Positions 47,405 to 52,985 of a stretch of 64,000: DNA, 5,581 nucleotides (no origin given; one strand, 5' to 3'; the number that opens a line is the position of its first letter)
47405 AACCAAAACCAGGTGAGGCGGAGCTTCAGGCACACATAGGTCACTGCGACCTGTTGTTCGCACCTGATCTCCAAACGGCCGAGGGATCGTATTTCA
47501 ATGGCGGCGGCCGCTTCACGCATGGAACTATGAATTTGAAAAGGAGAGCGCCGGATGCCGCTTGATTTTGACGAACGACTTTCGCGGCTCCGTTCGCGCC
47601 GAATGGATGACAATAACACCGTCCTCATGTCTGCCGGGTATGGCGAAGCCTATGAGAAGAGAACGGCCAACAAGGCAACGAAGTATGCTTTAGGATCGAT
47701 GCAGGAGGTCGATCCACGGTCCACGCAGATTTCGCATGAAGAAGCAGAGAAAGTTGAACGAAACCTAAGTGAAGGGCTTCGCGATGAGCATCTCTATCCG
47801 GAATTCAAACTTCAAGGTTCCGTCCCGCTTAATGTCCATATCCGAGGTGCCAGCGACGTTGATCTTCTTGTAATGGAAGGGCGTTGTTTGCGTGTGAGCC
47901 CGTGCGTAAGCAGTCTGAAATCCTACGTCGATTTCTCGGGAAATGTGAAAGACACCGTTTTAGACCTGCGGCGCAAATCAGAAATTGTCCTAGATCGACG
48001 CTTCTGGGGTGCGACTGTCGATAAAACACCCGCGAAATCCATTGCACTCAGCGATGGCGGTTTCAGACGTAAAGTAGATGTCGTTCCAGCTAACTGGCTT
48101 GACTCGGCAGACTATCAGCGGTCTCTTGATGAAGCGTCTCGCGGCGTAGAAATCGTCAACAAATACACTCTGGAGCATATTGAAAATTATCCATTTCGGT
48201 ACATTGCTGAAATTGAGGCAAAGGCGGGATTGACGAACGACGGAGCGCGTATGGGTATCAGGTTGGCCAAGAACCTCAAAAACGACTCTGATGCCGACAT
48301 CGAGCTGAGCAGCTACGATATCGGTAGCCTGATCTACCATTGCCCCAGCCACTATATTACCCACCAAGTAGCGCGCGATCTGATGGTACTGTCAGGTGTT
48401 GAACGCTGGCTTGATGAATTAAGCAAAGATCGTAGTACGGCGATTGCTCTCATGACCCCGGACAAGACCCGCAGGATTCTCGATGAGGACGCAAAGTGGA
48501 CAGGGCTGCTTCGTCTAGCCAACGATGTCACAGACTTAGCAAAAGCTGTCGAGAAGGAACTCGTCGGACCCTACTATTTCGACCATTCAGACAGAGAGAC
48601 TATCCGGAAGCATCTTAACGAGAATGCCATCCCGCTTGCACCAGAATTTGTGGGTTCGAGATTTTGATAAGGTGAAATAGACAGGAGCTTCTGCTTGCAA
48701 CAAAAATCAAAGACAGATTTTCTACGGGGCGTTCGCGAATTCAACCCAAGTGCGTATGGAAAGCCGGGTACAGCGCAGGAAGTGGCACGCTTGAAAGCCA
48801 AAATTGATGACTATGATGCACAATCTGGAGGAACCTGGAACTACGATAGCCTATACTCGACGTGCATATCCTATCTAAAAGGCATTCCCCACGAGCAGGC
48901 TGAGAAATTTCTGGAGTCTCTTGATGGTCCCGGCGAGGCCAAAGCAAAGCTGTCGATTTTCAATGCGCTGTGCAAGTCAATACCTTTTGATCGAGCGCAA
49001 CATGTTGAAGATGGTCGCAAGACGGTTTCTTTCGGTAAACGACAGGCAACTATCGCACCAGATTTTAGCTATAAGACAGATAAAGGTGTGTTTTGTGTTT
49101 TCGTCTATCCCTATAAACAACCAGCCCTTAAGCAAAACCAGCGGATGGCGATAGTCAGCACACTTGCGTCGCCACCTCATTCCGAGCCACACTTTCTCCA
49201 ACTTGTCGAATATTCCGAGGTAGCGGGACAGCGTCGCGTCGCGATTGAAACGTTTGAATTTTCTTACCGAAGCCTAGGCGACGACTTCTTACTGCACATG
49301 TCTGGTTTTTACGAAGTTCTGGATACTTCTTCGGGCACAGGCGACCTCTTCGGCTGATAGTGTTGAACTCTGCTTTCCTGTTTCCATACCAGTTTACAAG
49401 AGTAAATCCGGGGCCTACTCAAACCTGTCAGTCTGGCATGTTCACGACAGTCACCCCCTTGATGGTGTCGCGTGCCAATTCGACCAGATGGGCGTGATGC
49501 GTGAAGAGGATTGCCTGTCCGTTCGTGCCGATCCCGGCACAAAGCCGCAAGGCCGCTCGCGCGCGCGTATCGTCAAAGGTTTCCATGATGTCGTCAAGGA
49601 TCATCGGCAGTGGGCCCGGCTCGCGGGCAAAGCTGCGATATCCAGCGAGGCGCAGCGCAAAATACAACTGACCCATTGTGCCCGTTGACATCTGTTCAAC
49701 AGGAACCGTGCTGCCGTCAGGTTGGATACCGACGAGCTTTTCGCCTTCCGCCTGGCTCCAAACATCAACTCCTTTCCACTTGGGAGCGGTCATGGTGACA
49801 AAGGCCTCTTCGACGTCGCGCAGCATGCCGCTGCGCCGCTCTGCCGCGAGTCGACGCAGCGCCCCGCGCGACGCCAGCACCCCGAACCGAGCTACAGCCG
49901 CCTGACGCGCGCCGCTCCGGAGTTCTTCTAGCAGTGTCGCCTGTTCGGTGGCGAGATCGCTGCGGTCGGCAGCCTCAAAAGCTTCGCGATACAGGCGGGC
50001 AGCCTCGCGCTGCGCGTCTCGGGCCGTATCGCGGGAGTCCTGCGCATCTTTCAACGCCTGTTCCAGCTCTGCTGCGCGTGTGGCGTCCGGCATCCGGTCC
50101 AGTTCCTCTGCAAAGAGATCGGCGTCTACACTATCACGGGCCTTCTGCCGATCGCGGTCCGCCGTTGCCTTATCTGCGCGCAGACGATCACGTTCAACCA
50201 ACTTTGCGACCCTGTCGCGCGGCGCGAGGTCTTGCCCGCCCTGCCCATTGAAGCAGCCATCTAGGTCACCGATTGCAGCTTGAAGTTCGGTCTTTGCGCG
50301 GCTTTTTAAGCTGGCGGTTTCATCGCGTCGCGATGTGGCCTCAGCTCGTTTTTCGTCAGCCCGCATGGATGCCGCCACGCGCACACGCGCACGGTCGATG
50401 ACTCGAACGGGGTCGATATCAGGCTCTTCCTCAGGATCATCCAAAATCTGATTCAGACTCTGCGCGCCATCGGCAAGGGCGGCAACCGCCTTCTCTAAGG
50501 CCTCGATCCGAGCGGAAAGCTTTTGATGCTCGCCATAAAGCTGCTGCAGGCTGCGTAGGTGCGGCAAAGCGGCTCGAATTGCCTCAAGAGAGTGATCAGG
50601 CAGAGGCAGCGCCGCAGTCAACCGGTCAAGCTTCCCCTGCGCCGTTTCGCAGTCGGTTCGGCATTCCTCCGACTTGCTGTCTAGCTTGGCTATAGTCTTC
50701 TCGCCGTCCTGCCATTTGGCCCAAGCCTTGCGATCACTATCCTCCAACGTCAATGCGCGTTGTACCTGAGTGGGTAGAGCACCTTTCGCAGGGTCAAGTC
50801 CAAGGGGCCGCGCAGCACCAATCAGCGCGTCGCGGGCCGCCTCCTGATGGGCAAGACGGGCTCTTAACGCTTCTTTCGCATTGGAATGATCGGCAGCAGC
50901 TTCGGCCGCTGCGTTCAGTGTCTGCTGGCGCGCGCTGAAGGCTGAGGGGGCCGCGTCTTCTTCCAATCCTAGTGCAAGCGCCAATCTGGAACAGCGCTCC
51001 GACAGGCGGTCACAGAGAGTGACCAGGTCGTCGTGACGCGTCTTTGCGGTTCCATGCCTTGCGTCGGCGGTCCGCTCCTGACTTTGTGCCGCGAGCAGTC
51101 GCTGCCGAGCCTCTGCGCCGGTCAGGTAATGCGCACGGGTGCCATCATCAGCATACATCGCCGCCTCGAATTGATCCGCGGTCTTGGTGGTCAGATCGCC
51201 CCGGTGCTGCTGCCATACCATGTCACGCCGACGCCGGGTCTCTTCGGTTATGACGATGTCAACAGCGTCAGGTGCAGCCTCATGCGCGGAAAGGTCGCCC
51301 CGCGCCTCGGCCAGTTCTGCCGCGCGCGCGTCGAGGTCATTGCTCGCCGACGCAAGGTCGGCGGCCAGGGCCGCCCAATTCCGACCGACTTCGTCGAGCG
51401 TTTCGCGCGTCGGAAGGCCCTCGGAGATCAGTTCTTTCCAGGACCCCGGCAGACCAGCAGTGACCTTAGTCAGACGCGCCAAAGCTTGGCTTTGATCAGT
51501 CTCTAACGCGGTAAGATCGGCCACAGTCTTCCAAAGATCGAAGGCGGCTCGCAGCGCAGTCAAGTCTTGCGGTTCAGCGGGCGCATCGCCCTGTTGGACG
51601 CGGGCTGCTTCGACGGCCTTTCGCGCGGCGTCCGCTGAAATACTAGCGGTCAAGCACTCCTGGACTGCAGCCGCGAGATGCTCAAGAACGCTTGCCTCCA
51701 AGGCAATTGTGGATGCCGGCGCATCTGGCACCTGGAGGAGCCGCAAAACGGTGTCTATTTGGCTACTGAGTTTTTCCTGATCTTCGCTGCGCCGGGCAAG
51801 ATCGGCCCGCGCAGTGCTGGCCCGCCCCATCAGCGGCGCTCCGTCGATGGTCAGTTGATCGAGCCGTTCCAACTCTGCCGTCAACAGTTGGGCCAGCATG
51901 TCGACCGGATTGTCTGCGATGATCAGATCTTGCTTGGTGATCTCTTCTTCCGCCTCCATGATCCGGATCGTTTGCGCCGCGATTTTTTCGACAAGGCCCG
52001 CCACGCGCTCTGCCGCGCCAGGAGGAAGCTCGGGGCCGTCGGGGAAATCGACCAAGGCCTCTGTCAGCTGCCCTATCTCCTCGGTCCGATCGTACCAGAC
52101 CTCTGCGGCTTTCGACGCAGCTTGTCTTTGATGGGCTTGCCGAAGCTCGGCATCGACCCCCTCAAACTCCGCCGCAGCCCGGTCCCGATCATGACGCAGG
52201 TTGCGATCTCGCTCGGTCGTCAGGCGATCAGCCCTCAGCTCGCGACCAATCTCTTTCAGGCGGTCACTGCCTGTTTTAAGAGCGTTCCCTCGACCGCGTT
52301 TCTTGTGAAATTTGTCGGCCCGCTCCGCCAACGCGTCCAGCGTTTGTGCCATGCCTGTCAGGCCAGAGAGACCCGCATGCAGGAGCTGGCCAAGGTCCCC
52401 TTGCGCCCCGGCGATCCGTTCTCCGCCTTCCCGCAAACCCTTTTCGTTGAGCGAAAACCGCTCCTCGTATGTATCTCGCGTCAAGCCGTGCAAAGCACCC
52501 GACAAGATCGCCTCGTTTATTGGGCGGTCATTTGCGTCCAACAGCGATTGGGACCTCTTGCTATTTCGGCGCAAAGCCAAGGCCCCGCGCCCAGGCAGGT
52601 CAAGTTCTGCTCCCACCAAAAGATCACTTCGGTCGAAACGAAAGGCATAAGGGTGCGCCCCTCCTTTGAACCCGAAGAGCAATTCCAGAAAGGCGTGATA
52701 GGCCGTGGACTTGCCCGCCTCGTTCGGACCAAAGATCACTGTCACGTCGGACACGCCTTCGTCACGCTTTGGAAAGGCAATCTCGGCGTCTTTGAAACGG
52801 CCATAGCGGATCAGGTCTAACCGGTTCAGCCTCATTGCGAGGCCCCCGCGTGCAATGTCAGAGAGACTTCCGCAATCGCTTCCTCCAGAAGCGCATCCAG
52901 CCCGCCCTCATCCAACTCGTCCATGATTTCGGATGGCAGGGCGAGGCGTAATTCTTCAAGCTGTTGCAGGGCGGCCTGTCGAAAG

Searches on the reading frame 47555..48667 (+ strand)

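Call 9: search_protein_families(library=ncbifam, proteins=[window:47555-48667:+], max_evalue=1e-15)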
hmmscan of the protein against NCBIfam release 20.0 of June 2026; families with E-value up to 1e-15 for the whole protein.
window:47555-48667:+ (370 aa): 0 families

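Call 82: search_protein_families(library=padloc, proteins=[window:47555-48667:+], max_evalue=0.00001)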
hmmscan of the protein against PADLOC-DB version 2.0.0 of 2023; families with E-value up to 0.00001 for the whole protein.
window:47555-48667:+ (370 aa): 7 families
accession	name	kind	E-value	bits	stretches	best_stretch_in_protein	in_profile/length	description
PDLC00772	Cyclase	-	4e-121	402.5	1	1-359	1-374/375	oligonucleotide-cyclase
PDLC00807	Cyclase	-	2.8e-87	291.1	1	1-338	1-331/342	oligonucleotide-cyclase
PDLC00784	Cyclase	-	2.2e-58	196.2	1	2-335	2-347/351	oligonucleotide-cyclase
PDLC00794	Cyclase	-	9.5e-18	62.5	1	58-316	17-278/297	oligonucleotide-cyclase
PDLC00788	Cyclase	-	6.6e-16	56.7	1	57-294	17-259/297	oligonucleotide-cyclase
PDLC00801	Cyclase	-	3.1e-15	54.1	1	83-274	47-237/295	oligonucleotide-cyclase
PDLC00812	Cyclase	-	3.7e-07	27.2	1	83-267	89-285/352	oligonucleotide-cyclase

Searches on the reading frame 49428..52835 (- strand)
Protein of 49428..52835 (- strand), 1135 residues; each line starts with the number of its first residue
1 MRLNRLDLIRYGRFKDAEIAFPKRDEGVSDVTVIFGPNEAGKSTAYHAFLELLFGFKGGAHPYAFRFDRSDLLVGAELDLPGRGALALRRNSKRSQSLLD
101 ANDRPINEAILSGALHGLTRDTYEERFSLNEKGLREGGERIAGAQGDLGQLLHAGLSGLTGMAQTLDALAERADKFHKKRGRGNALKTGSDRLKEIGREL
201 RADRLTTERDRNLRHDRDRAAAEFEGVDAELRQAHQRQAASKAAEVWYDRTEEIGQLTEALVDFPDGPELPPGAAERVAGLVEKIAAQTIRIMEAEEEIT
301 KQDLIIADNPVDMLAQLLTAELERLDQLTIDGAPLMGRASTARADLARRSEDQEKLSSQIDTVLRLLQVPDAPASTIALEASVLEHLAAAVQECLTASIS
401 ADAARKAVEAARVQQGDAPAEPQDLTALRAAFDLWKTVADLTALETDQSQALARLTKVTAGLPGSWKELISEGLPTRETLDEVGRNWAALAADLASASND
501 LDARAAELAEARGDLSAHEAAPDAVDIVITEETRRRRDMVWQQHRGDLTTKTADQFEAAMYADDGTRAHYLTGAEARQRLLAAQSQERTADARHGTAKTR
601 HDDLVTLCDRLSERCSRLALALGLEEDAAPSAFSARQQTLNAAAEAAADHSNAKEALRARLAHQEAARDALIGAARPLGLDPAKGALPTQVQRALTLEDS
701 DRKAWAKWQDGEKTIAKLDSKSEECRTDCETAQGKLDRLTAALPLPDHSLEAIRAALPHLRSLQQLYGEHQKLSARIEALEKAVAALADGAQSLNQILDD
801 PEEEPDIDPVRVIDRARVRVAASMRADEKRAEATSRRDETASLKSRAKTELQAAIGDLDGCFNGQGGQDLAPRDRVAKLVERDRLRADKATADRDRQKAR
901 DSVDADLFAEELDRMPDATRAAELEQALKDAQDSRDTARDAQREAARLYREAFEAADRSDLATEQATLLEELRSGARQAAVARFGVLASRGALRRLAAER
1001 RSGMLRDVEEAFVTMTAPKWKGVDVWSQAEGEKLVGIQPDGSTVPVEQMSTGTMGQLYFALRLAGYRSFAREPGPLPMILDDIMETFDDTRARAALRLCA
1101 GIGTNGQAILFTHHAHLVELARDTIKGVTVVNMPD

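Call 9: search_protein_families(library=ncbifam, proteins=[window:49428-52835:-], max_evalue=1e-15)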
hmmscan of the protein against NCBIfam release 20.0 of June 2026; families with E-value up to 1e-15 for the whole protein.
window:49428-52835:- (1135 aa): 0 families

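Call 82: search_protein_families(library=padloc, proteins=[window:49428-52835:-], max_evalue=0.00001)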
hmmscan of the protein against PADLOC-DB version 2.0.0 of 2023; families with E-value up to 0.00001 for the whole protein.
window:49428-52835:- (1135 aa): 3 families
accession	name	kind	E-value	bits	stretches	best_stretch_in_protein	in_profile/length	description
PDLC04135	mad3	-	2.2e-07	28.7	0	971-1123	243-332/374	mads_3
PDLC03859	LmuB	-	2.3e-07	28.4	0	719-1125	275-596/611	-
PDLC00278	PtuA1|PtuA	-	3.9e-06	24.4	0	1-49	1-43/436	AAA ATPase domain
